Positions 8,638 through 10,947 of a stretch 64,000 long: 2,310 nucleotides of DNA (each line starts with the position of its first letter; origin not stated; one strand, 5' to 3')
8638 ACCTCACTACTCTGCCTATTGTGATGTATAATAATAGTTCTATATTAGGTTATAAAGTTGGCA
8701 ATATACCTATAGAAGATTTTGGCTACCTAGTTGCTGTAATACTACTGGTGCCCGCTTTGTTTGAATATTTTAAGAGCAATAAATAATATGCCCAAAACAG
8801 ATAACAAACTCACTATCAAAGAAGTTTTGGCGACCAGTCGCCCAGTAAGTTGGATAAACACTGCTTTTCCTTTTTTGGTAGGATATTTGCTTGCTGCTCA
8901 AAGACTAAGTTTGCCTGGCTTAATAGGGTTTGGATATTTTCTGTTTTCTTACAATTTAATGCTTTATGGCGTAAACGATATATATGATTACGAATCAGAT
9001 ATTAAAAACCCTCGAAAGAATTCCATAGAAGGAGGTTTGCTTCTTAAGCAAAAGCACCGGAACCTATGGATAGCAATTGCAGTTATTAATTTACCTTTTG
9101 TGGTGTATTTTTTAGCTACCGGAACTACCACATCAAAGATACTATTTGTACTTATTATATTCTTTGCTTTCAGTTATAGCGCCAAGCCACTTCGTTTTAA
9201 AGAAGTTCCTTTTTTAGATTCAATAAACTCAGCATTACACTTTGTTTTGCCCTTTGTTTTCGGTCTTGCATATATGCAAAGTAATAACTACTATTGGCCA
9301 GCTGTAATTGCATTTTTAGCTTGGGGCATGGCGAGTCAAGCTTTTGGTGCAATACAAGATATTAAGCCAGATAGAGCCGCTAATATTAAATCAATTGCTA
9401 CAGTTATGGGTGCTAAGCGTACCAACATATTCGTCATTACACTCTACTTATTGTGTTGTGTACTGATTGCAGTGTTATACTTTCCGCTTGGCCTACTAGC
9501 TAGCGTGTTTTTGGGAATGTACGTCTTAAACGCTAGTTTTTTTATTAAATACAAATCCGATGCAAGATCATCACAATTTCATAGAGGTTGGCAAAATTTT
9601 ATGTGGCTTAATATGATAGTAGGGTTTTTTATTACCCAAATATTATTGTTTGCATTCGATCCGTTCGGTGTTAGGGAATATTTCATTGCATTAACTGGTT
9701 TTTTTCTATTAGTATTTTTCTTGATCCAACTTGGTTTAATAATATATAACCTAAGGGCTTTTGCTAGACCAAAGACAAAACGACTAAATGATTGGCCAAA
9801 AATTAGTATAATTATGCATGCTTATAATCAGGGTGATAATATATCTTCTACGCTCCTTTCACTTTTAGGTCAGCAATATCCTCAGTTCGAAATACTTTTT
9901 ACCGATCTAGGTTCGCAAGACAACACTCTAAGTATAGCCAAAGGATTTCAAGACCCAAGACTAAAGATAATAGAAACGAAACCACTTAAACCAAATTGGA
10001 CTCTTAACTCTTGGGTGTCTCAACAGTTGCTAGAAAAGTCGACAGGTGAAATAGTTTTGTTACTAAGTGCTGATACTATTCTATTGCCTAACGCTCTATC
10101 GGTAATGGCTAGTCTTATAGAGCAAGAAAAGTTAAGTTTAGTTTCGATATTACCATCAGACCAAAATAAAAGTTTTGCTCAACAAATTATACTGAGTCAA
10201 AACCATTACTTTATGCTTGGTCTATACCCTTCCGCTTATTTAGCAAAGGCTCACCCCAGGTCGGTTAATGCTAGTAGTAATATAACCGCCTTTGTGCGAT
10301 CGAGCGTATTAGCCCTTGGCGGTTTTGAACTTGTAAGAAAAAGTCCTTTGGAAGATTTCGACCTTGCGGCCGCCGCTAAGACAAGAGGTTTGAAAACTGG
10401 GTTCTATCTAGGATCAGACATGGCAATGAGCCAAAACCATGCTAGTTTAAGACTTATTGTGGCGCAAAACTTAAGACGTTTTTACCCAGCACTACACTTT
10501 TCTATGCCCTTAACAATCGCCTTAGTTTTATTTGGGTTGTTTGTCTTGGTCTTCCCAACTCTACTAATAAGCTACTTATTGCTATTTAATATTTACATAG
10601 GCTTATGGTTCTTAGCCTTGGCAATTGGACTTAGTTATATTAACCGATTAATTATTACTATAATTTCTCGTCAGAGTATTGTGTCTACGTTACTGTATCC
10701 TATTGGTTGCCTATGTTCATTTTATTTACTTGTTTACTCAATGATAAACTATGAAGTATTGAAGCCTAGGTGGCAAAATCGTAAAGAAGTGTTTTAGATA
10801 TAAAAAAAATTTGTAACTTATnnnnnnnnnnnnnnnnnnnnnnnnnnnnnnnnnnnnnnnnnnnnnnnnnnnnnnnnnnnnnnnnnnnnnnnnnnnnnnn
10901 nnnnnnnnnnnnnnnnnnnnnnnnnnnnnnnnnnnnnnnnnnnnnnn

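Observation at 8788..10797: Single-polypeptide fusion of lycopene-elongase-like UbiA prenyltransferase and GT2 glycosyltransferase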

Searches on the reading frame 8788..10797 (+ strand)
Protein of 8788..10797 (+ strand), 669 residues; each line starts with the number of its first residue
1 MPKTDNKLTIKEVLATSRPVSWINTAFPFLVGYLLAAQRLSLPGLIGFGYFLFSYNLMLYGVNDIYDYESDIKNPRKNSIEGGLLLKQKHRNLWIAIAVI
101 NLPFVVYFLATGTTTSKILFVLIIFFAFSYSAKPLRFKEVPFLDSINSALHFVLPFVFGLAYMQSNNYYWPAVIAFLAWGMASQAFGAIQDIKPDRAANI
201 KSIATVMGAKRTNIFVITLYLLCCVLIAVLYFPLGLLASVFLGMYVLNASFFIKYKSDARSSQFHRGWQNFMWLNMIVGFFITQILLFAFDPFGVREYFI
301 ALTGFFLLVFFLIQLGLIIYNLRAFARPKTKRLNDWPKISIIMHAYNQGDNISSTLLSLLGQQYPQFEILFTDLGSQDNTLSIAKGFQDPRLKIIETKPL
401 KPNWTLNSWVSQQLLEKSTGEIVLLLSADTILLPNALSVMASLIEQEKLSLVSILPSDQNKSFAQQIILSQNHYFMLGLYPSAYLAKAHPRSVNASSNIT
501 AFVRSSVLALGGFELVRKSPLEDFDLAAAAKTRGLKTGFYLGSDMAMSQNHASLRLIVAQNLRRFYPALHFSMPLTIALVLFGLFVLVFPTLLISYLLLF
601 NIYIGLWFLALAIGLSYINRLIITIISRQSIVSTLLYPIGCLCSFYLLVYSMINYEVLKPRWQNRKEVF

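Call 3: search_protein_families(library=pfam, proteins=[window:8788-10797:+], max_evalue=0.01)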
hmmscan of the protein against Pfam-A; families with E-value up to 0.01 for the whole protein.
window:8788-10797:+ (669 aa): 6 families
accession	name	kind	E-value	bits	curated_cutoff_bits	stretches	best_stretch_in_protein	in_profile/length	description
PF01040.23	UbiA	-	3.5e-27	95.7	34.2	1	26-273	2-248/250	UbiA prenyltransferase family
PF00535.33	Glycos_transf_2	-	4e-16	59.9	23.3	1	340-464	1-125/168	Glycosyl transferase family 2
PF13641.12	Glyco_tranf_2_3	-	7.8e-10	39.6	27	1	337-564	1-227/230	Glycosyltransferase like family 2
PF13632.12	Glyco_trans_2_3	-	7.8e-07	29.5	27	1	422-612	1-189/198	Glycosyl transferase family group 2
PF13506.12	Glyco_transf_21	-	4.9e-05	23.3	21.7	1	412-539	23-146/174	Glycosyl transferase family 21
PF10111.15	Glyco_tranf_2_2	-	0.00011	22.3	27.3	1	341-527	2-196/276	Glycosyltransferase like family 2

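Call 4: search_protein_families(library=ncbifam, proteins=[window:8788-10797:+], max_evalue=0.01)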
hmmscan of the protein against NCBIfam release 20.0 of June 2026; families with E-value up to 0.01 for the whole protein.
window:8788-10797:+ (669 aa): 23 families
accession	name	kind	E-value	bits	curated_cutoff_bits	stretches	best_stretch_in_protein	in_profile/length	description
NF009608.0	PRK13105.1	equivalog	5.4e-95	317.9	217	1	8-288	7-287/291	prenyltransferase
NF010119.0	PRK13595.1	equivalog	1.8e-45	155.7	248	1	6-247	8-249/292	prenyltransferase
NF009516.0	PRK12875.1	equivalog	2.3e-45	154.9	205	1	11-283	18-282/292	prenyltransferase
TIGR03469.1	HpnB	hypoth_equivalog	5e-28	98.2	379.25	1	327-618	34-337/386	hopene-associated glycosyltransferase HpnB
NF009523.0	PRK12884.1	equivalog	5.8e-17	61.8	269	1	11-266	5-253/279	prenyltransferase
NF045692.1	OglycostaseCruG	equivalog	1.1e-16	60.8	600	1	326-545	30-253/386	2'-O-glycosyltransferase CruG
TIGR03937.1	PgaC_IcaA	equivalog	7.9e-14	51.4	422.3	1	327-461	35-168/407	poly-beta-1,6-N-acetyl-D-glucosamine synthase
NF005742.0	PRK07566.1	equivalog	2.3e-11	43.4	313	1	9-247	27-271/315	chlorophyll synthase ChlG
TIGR03472.1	HpnI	equivalog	7.5e-09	34.9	310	1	321-657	26-355/373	bacteriohopanetetrol glucosamine biosynthesis glycosyltransferase HpnI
NF041875.1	EPS_EpsD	equivalog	1.1e-07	31.6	370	1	339-544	1-203/325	exopolysaccharide biosynthesis glycosyltransferase EpsD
NF053739.1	GlytfEpsEBac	equivalog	1.5e-07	30.7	450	1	337-447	1-110/265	glycosyltransferase EpsE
TIGR04283.1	glyco_like_mftF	equivalog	1.7e-07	31.1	182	1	339-447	1-100/221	TIGR04283 family arsenosugar biosynthesis glycosyltransferase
NF050050.1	ProtGlycPglI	equivalog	1.8e-07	30.8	500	1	337-445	2-109/306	GalNAc(5)-diNAcBac-PP-undecaprenol beta-1,3-glucosyltransferase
NF007482.0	PRK10073.1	equivalog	2.2e-07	30.2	423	1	334-451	3-117/334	glycosyltransferase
TIGR01474.1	ubiA_proteo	equivalog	1.7e-06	27.8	275.45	1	12-286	6-277/282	4-hydroxybenzoate octaprenyltransferase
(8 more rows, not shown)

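Call 8: find_homologous_proteins(query=window:8788-10797:+, max_evalue=1e-10)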
Query window:8788-10797:+ (669 aa): 157 proteins with E <= 1e-10 among 8000 candidates; the best 120 are listed.
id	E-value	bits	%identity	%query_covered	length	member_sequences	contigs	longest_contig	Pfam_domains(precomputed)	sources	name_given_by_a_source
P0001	0.0e+0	1410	95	100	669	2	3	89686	PF13632.13,PF13506.14,PF13641.13,PF01040.24,PF00535.33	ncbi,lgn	-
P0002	0.0e+0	1189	78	100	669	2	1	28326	PF13632.13,PF10111.15,PF13506.14,PF13641.13,PF01040.24,PF00535.33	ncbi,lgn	-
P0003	0.0e+0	1183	77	100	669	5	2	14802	PF13506.14,PF13641.13,PF01040.24,PF00535.33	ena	-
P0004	0.0e+0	1148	75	100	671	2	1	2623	PF13632.13,PF10111.15,PF13506.14,PF13641.13,PF01040.24,PF00535.33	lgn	-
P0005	0.0e+0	1130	74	100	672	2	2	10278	PF13632.13,PF10111.15,PF13506.14,PF13641.13,PF01040.24,PF00535.33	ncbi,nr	ncbi:prenyltransferase [Candidatus Saccharibacteria bacterium]|nr:prenyltransferase [Candidatus Sacc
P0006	0.0e+0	1120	72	99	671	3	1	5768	PF13632.13,PF10111.15,PF13506.14,PF13641.13,PF01040.24,PF00535.33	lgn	-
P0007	0.0e+0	1098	70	100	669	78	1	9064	PF13506.14,PF13641.13,PF01040.24,PF00535.33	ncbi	-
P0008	0.0e+0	1079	70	99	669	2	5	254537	PF13632.13,PF13506.14,PF13641.13,PF01040.24,PF00535.33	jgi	-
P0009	0.0e+0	1078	70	100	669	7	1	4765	PF13632.13,PF10111.15,PF13506.14,PF13641.13,PF01040.24,PF00535.33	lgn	-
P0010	0.0e+0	1070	70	100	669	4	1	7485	PF13632.13,PF10111.15,PF13506.14,PF13641.13,PF01040.24,PF00535.33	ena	-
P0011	0.0e+0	1067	69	100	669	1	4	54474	PF10111.15,PF13506.14,PF13641.13,PF01040.24,PF00535.33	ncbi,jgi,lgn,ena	-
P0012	0.0e+0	1064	69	100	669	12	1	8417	PF13632.13,PF13506.14,PF13641.13,PF01040.24,PF00535.33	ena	-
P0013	0.0e+0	1064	69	100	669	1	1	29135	PF13632.13,PF10111.15,PF13506.14,PF13641.13,PF01040.24,PF00535.33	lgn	-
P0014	0.0e+0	1064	69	100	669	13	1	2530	PF13632.13,PF10111.15,PF13506.14,PF13641.13,PF01040.24,PF00535.33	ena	-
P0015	0.0e+0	1063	69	100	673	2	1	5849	PF13632.13,PF13506.14,PF13641.13,PF01040.24,PF00535.33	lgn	-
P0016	0.0e+0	1062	69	100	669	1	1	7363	PF13632.13,PF10111.15,PF13506.14,PF13641.13,PF01040.24,PF00535.33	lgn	-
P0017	0.0e+0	1058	69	100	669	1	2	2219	PF13632.13,PF10111.15,PF13506.14,PF13641.13,PF01040.24,PF00535.33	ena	-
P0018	0.0e+0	1053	68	100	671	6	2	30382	PF13506.14,PF13641.13,PF01040.24,PF00535.33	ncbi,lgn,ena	ncbi:MAG: prenyltransferase [Candidatus Saccharibacteria bacterium]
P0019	0.0e+0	1050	69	99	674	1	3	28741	PF13632.13,PF10111.15,PF13506.14,PF13641.13,PF01040.24,PF00535.33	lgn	-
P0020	2.9e-297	1006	66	100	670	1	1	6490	PF10111.15,PF13506.14,PF13641.13,PF01040.24,PF00535.33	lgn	-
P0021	3.3e-295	999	67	98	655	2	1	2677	PF13632.13,PF10111.15,PF13506.14,PF13641.13,PF01040.24,PF00535.33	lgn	-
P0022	5.2e-290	982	66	98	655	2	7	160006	PF13632.13,PF10111.15,PF13506.14,PF13641.13,PF01040.24,PF00535.33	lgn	-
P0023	1.8e-287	973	63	100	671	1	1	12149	PF13506.14,PF13641.13,PF01040.24,PF00535.33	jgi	jgi:4-hydroxybenzoate polyprenyltransferase/cellulose synthase/poly-beta-1,6-N-acetylglucosamine syn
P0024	2.5e-284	963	64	100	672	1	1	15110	PF13632.13,PF13506.14,PF13641.13,PF01040.24,PF00535.33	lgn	-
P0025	4.1e-284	962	63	100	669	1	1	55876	PF13632.13,PF10111.15,PF13506.14,PF13641.13,PF01040.24,PF00535.33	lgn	-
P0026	5.2e-282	955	62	100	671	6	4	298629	PF13506.14,PF13641.13,PF01040.24,PF00535.33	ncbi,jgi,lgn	-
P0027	7.1e-282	955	62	100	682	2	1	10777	PF13506.14,PF13641.13,PF01040.24,PF00535.33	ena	-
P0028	2.9e-277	940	61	100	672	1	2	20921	PF13632.13,PF10111.15,PF13506.14,PF13641.13,PF01040.24,PF00535.33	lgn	-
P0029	2.2e-238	811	55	100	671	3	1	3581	PF13632.13,PF13506.14,PF13641.13,PF01040.24,PF00535.33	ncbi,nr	ncbi:prenyltransferase [Candidatus Saccharibacteria bacterium]|nr:prenyltransferase [Candidatus Sacc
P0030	6.3e-237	806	55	99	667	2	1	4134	PF01040.24,PF00535.33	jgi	-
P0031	8.8e-237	806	56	99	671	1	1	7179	PF13632.13,PF13506.14,PF13641.13,PF01040.24,PF00535.33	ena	-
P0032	2.7e-236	804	55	99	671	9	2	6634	PF13632.13,PF13506.14,PF13641.13,PF01040.24,PF00535.33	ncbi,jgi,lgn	jgi:4-hydroxybenzoate polyprenyltransferase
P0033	4.4e-236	804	55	99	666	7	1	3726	PF13641.13,PF01040.24,PF00535.33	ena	-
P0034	1.3e-234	799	55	99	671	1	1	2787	PF13632.13,PF13506.14,PF13641.13,PF01040.24,PF00535.33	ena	-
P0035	1.7e-233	795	54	100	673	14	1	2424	PF13632.13,PF13641.13,PF01040.24,PF00535.33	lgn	-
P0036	6.9e-233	793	54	100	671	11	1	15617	PF13506.14,PF13641.13,PF01040.24,PF00535.33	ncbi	-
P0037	1.1e-232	792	55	99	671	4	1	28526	PF13632.13,PF13641.13,PF01040.24,PF00535.33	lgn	-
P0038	2.2e-232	791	54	99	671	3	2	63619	PF13641.13,PF01040.24,PF00535.33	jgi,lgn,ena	-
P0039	2.6e-232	791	54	99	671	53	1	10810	PF01040.24,PF00535.33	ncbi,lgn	-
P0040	7.0e-230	783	54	99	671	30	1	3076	PF13632.13,PF13506.14,PF13641.13,PF01040.24,PF00535.33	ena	-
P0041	8.4e-230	783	55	99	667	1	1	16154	PF13632.13,PF13506.14,PF13641.13,PF01040.24,PF00535.33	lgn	-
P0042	1.3e-229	782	52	100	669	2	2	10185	PF13632.13,PF13506.14,PF13641.13,PF01040.24,PF00535.33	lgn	-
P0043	1.7e-229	782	54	100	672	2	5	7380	PF13632.13,PF13506.14,PF13641.13,PF01040.24,PF00535.33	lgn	-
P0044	6.5e-229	780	54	99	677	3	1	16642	PF13506.14,PF13641.13,PF01040.24,PF00535.33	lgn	-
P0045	2.6e-227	775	52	99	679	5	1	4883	PF13632.13,PF13641.13,PF01040.24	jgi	jgi:4-hydroxybenzoate polyprenyltransferase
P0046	2.8e-227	775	52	100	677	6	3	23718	PF13632.13,PF13506.14,PF13641.13,PF01040.24,PF00535.33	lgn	-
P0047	2.4e-225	768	52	100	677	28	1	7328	PF01040.24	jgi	-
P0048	8.8e-225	766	54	96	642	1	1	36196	PF13632.13,PF13506.14,PF13641.13,PF01040.24,PF00535.33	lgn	-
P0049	2.1e-222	758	52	100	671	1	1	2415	PF13506.14,PF13641.13,PF01040.24,PF00535.33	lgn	-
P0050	1.1e-221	756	52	99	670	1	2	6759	PF13632.13,PF13641.13,PF01040.24,PF00535.33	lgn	-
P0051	2.0e-220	752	51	100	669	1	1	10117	PF13506.14,PF13641.13,PF01040.24,PF00535.33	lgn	-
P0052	4.8e-220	751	52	99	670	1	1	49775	PF13632.13,PF13506.14,PF13641.13,PF01040.24,PF00535.33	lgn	-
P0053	1.3e-219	749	52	99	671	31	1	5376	PF13641.13,PF01040.24,PF00535.33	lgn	-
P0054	1.8e-218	746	51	99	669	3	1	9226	PF13506.14,PF13641.13,PF01040.24,PF00535.33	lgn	-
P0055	4.9e-218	744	51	99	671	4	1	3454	PF13506.14,PF13641.13,PF01040.24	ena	-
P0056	2.1e-217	742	51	100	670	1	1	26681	PF13632.13,PF13506.14,PF13641.13,PF01040.24,PF00535.33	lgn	-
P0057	3.1e-216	738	51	99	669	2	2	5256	PF13506.14,PF01040.24,PF00535.33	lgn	-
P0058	9.7e-216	736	54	91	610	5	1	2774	PF13632.13,PF13506.14,PF13641.13,PF01040.24,PF00535.33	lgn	-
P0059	6.1e-215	734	51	98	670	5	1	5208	PF13506.14,PF01040.24,PF00535.33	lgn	-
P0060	1.3e-213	729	50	100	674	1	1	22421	PF13632.13,PF13506.14,PF13641.13,PF01040.24,PF00535.33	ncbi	-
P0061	2.7e-213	728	49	99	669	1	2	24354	PF13506.14,PF13641.13,PF01040.24,PF00535.33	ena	-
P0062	2.8e-212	725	50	100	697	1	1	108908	PF13632.13,PF13506.14,PF13641.13,PF01040.24,PF00535.33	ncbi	-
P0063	1.7e-211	722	50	99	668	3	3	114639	PF10111.15,PF13641.13,PF01040.24,PF00535.33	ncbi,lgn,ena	-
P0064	6.2e-211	721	51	98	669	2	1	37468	PF10111.15,PF13506.14,PF13641.13,PF01040.24,PF00535.33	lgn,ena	-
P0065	6.9e-210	717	50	99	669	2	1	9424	PF13506.14,PF01040.24,PF00535.33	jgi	jgi:4-hydroxybenzoate polyprenyltransferase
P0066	8.4e-210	717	48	100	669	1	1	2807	PF13641.13,PF01040.24,PF00535.33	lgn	-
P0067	3.9e-209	715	49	99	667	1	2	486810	PF01040.24,PF00535.33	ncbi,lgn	-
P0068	4.0e-206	705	51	98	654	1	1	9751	PF13506.14,PF01040.24,PF00535.33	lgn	-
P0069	6.5e-204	697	50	99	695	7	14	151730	PF13506.14,PF13641.13,PF01040.24,PF00535.33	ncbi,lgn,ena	-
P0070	1.5e-202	693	50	98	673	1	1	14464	PF13506.14,PF13641.13,PF01040.24,PF00535.33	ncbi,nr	ncbi:prenyltransferase [Candidatus Saccharibacteria bacterium]|nr:prenyltransferase [Candidatus Sacc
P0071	1.4e-201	690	48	100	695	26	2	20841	PF13506.14,PF13641.13,PF01040.24,PF00535.33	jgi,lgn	jgi:4-hydroxybenzoate polyprenyltransferase/glycosyltransferase involved in cell wall biosynthesis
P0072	2.7e-201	689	48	98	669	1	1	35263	PF13641.13,PF01040.24,PF00535.33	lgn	-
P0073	3.1e-201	689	49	100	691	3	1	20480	PF13506.14,PF13641.13,PF01040.24,PF00535.33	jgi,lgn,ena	-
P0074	2.1e-200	686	48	99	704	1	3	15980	PF13641.13,PF01040.24,PF00535.33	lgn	-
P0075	2.9e-200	685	48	98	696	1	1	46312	PF13506.14,PF13641.13,PF01040.24,PF00535.33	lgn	-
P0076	5.8e-200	684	48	99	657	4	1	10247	PF13632.13,PF10111.15,PF13506.14,PF13641.13,PF01040.24,PF00535.33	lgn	-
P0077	1.2e-198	680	47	99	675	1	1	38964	PF13506.14,PF13641.13,PF01040.24,PF00535.33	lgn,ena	-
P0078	5.5e-198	678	48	99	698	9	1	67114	PF13506.14,PF13641.13,PF01040.24,PF00535.33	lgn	-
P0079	2.0e-194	666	47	99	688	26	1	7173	PF13506.14,PF13641.13,PF01040.24,PF00535.33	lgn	-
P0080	6.4e-194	664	47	100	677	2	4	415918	PF10111.15,PF13506.14,PF13641.13,PF01040.24,PF00535.33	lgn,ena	-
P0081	7.4e-194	664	47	98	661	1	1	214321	PF13506.14,PF13641.13,PF01040.24,PF00535.33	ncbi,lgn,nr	ncbi:glycosyltransferase [Candidatus Saccharibacteria bacterium]|nr:glycosyltransferase [Candidatus 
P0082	1.3e-193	663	47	99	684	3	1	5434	PF13632.13,PF13506.14,PF13641.13,PF01040.24,PF00535.33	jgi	jgi:4-hydroxybenzoate polyprenyltransferase/glycosyltransferase involved in cell wall biosynthesis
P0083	1.1e-192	660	47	99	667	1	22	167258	PF13632.13,PF10111.15,PF13506.14,PF13641.13,PF01040.24,PF00535.33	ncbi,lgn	-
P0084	2.6e-192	659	47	99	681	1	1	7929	PF13506.14,PF13641.13,PF01040.24,PF00535.33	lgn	-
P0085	8.5e-190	651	47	100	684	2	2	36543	PF13506.14,PF13641.13,PF01040.24,PF00535.33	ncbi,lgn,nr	ncbi:prenyltransferase [bacterium]|nr:prenyltransferase [bacterium]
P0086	4.7e-187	642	46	98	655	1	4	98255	PF13506.14,PF13641.13,PF01040.24,PF00535.33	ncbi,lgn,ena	-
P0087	6.6e-187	641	47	99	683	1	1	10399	PF13506.14,PF13641.13,PF01040.24,PF00535.33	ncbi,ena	ncbi:MAG: prenyltransferase [bacterium]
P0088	1.6e-185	637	46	99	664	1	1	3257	PF01040.24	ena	-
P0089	7.4e-183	628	46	99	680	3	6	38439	PF13506.14,PF13641.13,PF01040.24,PF00535.33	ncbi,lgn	-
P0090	2.9e-181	623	47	91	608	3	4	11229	PF13506.14,PF13641.13,PF01040.24,PF00535.33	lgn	-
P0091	5.7e-181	622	45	98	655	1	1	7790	PF13506.14,PF13641.13,PF01040.24,PF00535.33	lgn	-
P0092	5.8e-178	612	44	99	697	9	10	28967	PF13506.14,PF13641.13,PF01040.24,PF00535.33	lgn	-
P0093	1.9e-176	607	46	92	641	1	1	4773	PF13632.13,PF13506.14,PF13641.13,PF01040.24,PF00535.33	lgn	-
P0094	1.1e-175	604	47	90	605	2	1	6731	PF13632.13,PF13506.14,PF13641.13,PF01040.24,PF00535.33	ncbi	-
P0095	1.3e-165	571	44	98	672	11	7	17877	PF13506.14,PF13641.13,PF01040.24,PF00535.33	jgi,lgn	jgi:4-hydroxybenzoate polyprenyltransferase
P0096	4.3e-145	503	41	96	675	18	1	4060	PF13506.14,PF13641.13,PF01040.24,PF00535.33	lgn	-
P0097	3.7e-135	470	43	80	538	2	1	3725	PF13641.13,PF01040.24,PF00535.33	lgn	-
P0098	5.5e-129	450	59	53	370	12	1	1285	PF01040.24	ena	-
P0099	7.2e-119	416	40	79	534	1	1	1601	PF10111.15,PF13506.14,PF13641.13,PF01040.24,PF00535.33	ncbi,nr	ncbi:MAG TPA: prenyltransferase, partial [Candidatus Saccharimonadales bacterium]|nr:prenyltransfera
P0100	1.7e-92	329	34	98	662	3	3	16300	PF13632.13,PF13506.14,PF13641.13,PF01040.24,PF00535.33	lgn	-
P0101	2.9e-91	325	34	97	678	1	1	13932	PF13632.13,PF10111.15,PF13506.14,PF13641.13,PF01040.24,PF00535.33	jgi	jgi:4-hydroxybenzoate polyprenyltransferase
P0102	3.5e-90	322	32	98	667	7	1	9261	PF13632.13,PF10111.15,PF13506.14,PF13641.13,PF01040.24,PF00535.33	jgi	-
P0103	1.2e-89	320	33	98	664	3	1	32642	PF13506.14,PF13641.13,PF01040.24,PF00535.33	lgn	-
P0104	1.2e-88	317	32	97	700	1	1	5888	PF13506.14,PF13641.13,PF01040.24,PF00535.33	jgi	jgi:4-hydroxybenzoate polyprenyltransferase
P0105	7.6e-87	311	33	98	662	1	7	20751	PF13632.13,PF13506.14,PF13641.13,PF01040.24,PF00535.33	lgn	-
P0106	9.8e-87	310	34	81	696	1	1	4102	PF13506.14,PF13641.13,PF01040.24,PF00535.33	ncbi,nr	ncbi:MAG TPA: prenyltransferase [Candidatus Limnocylindrales bacterium]|nr:prenyltransferase [Candid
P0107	1.1e-86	310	31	98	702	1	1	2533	PF13641.13,PF01040.24,PF00535.33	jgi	jgi:4-hydroxybenzoate polyprenyltransferase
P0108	2.7e-86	309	33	82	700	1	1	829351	PF13632.13,PF13506.14,PF13641.13,PF01040.24,PF00535.33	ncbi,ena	-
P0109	1.0e-85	307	32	98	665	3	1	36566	PF10111.15,PF13506.14,PF13641.13,PF01040.24,PF00535.33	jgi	jgi:4-hydroxybenzoate polyprenyltransferase/GT2 family glycosyltransferase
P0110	1.1e-85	307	31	96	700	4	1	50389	PF13506.14,PF13641.13,PF01040.24,PF00535.33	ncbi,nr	ncbi:MAG: prenyltransferase [Chloroflexi bacterium]|nr:prenyltransferase [Chloroflexota bacterium]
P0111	8.4e-85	304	31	98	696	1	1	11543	PF13632.13,PF13506.14,PF13641.13,PF01040.24,PF00535.33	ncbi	-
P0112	2.4e-84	302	32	94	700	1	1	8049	PF13641.13,PF01040.24,PF00535.33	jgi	jgi:4-hydroxybenzoate polyprenyltransferase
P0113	3.7e-83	298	34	82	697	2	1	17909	PF13506.14,PF13641.13,PF01040.24,PF00535.33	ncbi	-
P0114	1.8e-82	296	31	98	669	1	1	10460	PF13632.13,PF10111.15,PF13506.14,PF13641.13,PF01040.24,PF00535.33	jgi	jgi:4-hydroxybenzoate polyprenyltransferase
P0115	7.5e-82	294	34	82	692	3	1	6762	PF13632.13,PF13506.14,PF13641.13,PF01040.24,PF00535.33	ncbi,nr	ncbi:MAG TPA: prenyltransferase [Candidatus Limnocylindrales bacterium]|nr:prenyltransferase [Candid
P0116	1.1e-81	294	30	98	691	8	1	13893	PF13641.13,PF01040.24,PF00535.33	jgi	jgi:4-hydroxybenzoate polyprenyltransferase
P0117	2.5e-81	292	29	98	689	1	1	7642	PF13641.13,PF01040.24,PF00535.33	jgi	jgi:4-hydroxybenzoate polyprenyltransferase/cellulose synthase/poly-beta-1,6-N-acetylglucosamine syn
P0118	4.9e-81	291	31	98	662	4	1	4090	PF13506.14,PF13641.13,PF01040.24,PF00535.33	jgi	jgi:lycopene elongase/hydratase (flavuxanthin-forming)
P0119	1.9e-80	290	34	81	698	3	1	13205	PF13632.13,PF13641.13,PF01040.24,PF00535.33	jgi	jgi:4-hydroxybenzoate polyprenyltransferase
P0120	1.6e-79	286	32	99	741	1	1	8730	PF13641.13,PF01040.24,PF18916.6,PF00535.33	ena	-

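Call 13: find_encoding_contigs(protein=window:8788-10797:+, flank=8000, max_places=4)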
Protein window:8788-10797:+ (669 aa): 2 contigs read that carry it; 1 place shown.
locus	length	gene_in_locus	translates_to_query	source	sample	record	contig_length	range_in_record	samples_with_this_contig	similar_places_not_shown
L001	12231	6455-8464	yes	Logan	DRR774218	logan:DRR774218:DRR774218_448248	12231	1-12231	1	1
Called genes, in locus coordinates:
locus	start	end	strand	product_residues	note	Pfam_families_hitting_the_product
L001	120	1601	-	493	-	-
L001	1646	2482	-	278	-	PF00494:SQS_PSY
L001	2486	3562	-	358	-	PF00348:polyprenyl_synt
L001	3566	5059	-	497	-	PF01266:DAO (faint), PF01593:Amino_oxidase, PF13450:NAD_binding_8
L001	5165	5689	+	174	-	-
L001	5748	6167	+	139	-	-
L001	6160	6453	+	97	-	PF18916:Lycopene_cyc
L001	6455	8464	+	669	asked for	PF01040:UbiA, PF13506:Glyco_transf_21, PF00535:Glycos_transf_2, PF13641:Glyco_tranf_2_3, PF13632:Glyco_trans_2_3 (weak)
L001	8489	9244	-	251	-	-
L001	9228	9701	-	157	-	-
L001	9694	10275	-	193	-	PF07638:Sigma70_ECF, PF04542:Sigma70_r2, PF08281:Sigma70_r4_2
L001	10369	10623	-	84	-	PF09851:SHOCT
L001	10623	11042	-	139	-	PF19850:DUF6325 (weak)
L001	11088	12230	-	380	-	?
